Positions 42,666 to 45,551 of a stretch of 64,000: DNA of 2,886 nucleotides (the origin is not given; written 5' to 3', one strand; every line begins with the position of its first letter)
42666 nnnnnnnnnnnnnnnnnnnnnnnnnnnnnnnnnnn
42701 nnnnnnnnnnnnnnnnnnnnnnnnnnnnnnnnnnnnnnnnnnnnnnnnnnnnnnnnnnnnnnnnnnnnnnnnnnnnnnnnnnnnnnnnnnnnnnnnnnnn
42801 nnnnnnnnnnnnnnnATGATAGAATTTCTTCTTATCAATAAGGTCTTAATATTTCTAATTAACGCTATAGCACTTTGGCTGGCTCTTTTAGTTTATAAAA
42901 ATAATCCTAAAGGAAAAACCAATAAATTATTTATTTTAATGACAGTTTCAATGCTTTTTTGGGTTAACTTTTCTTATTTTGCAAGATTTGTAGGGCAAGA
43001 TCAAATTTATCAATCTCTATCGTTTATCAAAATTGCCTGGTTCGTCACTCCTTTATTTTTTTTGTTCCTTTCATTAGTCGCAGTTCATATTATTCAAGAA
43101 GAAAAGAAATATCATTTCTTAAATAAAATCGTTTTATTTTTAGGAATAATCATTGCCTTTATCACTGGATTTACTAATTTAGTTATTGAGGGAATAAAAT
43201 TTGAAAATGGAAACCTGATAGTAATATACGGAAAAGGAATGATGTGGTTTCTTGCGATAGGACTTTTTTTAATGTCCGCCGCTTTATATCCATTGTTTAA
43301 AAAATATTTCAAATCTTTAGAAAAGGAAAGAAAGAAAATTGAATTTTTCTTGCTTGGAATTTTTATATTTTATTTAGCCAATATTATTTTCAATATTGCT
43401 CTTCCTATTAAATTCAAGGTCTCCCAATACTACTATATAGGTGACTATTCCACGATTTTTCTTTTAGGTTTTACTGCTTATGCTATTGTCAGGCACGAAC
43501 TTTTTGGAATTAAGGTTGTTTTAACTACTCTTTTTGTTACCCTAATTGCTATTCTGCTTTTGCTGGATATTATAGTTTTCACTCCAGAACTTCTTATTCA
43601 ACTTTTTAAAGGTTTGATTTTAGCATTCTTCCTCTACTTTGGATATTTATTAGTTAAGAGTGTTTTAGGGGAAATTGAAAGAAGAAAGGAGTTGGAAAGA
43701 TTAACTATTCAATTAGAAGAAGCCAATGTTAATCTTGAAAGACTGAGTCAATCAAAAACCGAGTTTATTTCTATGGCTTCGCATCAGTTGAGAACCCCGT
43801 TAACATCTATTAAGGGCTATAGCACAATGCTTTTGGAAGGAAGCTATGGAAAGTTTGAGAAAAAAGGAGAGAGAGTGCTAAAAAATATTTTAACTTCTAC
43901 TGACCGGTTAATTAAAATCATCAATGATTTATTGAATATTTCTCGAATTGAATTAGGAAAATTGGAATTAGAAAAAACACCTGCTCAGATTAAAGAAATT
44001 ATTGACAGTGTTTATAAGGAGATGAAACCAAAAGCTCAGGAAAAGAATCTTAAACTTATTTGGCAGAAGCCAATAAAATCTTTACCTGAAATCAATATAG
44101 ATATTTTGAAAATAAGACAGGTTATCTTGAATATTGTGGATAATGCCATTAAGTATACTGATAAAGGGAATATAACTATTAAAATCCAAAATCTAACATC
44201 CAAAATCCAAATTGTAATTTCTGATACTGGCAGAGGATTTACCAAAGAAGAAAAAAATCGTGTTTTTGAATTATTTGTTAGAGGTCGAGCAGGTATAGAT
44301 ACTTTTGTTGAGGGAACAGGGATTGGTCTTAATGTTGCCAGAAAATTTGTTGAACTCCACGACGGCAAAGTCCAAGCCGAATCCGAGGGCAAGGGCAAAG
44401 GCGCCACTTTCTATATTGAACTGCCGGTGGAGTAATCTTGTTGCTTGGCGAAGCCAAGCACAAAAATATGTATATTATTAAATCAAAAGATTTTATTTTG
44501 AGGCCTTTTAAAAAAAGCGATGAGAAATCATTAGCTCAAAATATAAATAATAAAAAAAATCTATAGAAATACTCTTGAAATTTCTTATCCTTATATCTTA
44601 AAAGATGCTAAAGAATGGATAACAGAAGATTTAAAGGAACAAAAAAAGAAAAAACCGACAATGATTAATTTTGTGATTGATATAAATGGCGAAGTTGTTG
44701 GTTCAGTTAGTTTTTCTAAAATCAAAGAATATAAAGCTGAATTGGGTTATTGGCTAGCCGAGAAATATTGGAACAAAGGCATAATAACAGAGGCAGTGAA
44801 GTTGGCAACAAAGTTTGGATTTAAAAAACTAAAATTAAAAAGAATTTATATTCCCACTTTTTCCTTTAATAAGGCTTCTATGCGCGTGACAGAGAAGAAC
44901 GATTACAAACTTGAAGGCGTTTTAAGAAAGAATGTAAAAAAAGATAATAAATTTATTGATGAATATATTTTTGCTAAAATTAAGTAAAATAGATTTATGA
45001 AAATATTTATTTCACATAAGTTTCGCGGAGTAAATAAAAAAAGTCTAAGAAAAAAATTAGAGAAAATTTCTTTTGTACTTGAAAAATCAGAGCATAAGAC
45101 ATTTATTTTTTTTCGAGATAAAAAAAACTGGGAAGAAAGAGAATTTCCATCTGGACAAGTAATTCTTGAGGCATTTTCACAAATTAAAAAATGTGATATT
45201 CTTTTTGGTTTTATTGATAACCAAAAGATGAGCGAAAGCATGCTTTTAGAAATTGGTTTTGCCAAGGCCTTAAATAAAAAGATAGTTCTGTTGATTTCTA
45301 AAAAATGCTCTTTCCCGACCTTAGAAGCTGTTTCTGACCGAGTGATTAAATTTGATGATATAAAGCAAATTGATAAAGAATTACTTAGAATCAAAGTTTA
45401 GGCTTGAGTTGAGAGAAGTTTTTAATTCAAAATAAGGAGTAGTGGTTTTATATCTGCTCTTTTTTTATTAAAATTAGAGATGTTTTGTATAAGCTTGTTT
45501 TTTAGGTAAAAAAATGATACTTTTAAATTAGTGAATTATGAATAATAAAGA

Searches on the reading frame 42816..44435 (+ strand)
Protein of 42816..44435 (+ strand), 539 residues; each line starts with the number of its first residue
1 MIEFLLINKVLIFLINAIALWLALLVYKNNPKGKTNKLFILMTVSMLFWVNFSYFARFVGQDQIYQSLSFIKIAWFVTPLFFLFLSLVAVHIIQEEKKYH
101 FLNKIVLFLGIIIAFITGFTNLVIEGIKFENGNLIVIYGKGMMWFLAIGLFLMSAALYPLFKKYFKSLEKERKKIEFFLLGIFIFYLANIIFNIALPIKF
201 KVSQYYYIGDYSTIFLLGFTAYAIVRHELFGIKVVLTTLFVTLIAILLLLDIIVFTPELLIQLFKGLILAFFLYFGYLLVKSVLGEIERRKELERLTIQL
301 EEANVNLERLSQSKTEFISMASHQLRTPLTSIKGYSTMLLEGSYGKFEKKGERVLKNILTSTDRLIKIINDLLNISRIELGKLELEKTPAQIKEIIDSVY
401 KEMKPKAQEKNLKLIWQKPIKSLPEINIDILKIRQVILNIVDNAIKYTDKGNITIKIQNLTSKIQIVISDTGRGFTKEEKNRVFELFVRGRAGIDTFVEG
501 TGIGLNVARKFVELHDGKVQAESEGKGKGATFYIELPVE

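Call 9: search_protein_families(library=pfam, proteins=[window:42816-44435:+], max_evalue=0.01)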
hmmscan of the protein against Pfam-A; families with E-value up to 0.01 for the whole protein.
window:42816-44435:+ (539 aa): 4 families
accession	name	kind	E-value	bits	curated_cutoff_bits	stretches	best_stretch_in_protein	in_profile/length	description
PF02518.31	HATPase_c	-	3.2e-25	89.2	26.4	1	429-538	2-109/111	Histidine kinase-, DNA gyrase B-, and HSP90-like ATPase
PF00512.31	HisKA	-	5.8e-19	68.4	26.9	1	313-380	1-65/66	His Kinase A (phospho-acceptor) domain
PF16927.11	HisKA_7TM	-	7.6e-11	42.7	28.6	1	12-232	2-222/224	N-terminal 7TM region of histidine kinase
PF13589.12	HATPase_c_3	-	0.0024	18.3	25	1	434-486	4-56/137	Histidine kinase-, DNA gyrase B-, and HSP90-like ATPase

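Call 88: search_protein_families(library=ncbifam, proteins=[window:42816-44432:+], max_evalue=0.01)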
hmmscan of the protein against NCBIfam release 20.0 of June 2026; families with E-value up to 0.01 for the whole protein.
window:42816-44432:+ (539 aa): 80 families (the best 25 are shown)
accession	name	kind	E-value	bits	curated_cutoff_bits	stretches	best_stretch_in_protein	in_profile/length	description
NF046044.1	PnpS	equivalog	4.8e-54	183.8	400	1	291-537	148-390/390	two-component system histidine kinase PnpS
TIGR02956.1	TMAO_torS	equivalog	2e-50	171.9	676.5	1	292-538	442-682/967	TMAO reductase system sensor histidine kinase/response regulator TorS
NF033092.0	HK_WalK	equivalog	4e-50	171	725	1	285-538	343-594/594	cell wall metabolism sensor histidine kinase WalK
NF038297.2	hybrid_HK_HrmK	equivalog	3.9e-49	167.8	725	1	282-538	203-457/607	hybrid histidine kinase/response regulator HrmK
TIGR02966.1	phoR_proteo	equivalog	5.1e-45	153.9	334.2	1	306-535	106-332/333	phosphate regulon sensor histidine kinase PhoR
NF047874.1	MASE3_PAS_HK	subfamily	1.7e-44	152.7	560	1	282-538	370-625/655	MASE3 domain-containing sensor histidine kinase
NF008302.0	PRK11091.1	equivalog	3.7e-44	151.1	838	1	304-538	273-505/779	aerobic respiration two-component sensor histidine kinase ArcB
NF041947.1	LuxQ_Vibrio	equivalog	6.2e-44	150.1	1200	1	299-539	457-697/843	quorum-sensing autoinducer 2 sensor kinase/phosphatase LuxQ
NF011874.0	PRK15347.1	equivalog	1.9e-43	148.6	852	1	294-538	378-614/921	two component system sensor kinase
NF008318.0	PRK11107.1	equivalog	3.7e-43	147.7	890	1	290-538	266-518/920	two-component sensor histidine kinase BarA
NF040691.1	MtrAB_MtrB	equivalog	5.9e-43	147.6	450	1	297-537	254-491/507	MtrAB system histidine kinase MtrB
NF045901.1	HisKinLetSLeg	equivalog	6.4e-42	143.6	1650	1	293-538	272-518/906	two-component system sensor histidine kinase LetS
NF006800.0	PRK09303.1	equivalog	1.8e-41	142.4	342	1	293-538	130-377/383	histidine kinase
NF008099.0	PRK10841.1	equivalog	3e-40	137.8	920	1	299-538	455-690/949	two-component system sensor histidine kinase RcsC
NF041210.1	his_kin_PieS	equivalog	3.8e-39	135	850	1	290-538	226-470/474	two component system sensor histidine kinase PieS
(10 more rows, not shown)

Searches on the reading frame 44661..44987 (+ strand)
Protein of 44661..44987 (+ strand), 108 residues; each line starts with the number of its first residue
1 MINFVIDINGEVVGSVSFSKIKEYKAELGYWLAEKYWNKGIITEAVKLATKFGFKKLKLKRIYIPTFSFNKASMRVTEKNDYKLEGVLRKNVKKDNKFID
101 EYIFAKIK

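Call 8: search_protein_families(library=pfam, proteins=[window:44661-44987:+], max_evalue=0.01)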
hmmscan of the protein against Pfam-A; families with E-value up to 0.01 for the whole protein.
window:44661-44987:+ (108 aa): 3 families
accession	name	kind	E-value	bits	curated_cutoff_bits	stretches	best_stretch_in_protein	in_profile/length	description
PF13302.13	Acetyltransf_3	-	2.5e-20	74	25.4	1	3-82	55-137/138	Acetyltransferase (GNAT) domain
PF00583.31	Acetyltransf_1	-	2.3e-11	44.4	20.7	1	4-79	36-113/116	Acetyltransferase (GNAT) family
PF13420.13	Acetyltransf_4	-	4.2e-09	37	24.3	1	4-102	52-154/155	Acetyltransferase (GNAT) domain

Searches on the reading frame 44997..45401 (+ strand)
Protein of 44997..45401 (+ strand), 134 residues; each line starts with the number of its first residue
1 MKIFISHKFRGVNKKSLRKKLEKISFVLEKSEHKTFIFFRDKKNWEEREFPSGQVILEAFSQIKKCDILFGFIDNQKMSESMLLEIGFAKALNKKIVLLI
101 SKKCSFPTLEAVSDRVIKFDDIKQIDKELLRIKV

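Call 8: search_protein_families(library=pfam, proteins=[window:44997-45401:+], max_evalue=0.01)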
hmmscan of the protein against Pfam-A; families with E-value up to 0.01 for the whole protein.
window:44997-45401:+ (134 aa): 3 families
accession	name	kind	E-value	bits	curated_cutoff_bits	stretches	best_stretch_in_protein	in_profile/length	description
PF05014.21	Nuc_deoxyrib_tr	-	1.4e-07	32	28.8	1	20-103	16-100/117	Nucleoside 2-deoxyribosyltransferase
PF15891.11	Nuc_deoxyri_tr2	-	0.00071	20.3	30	1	44-100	44-102/105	Nucleoside 2-deoxyribosyltransferase like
PF24963.1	DUF7768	-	0.0089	16.8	26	0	2-97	2-96/98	Domain of unknown function (DUF7768)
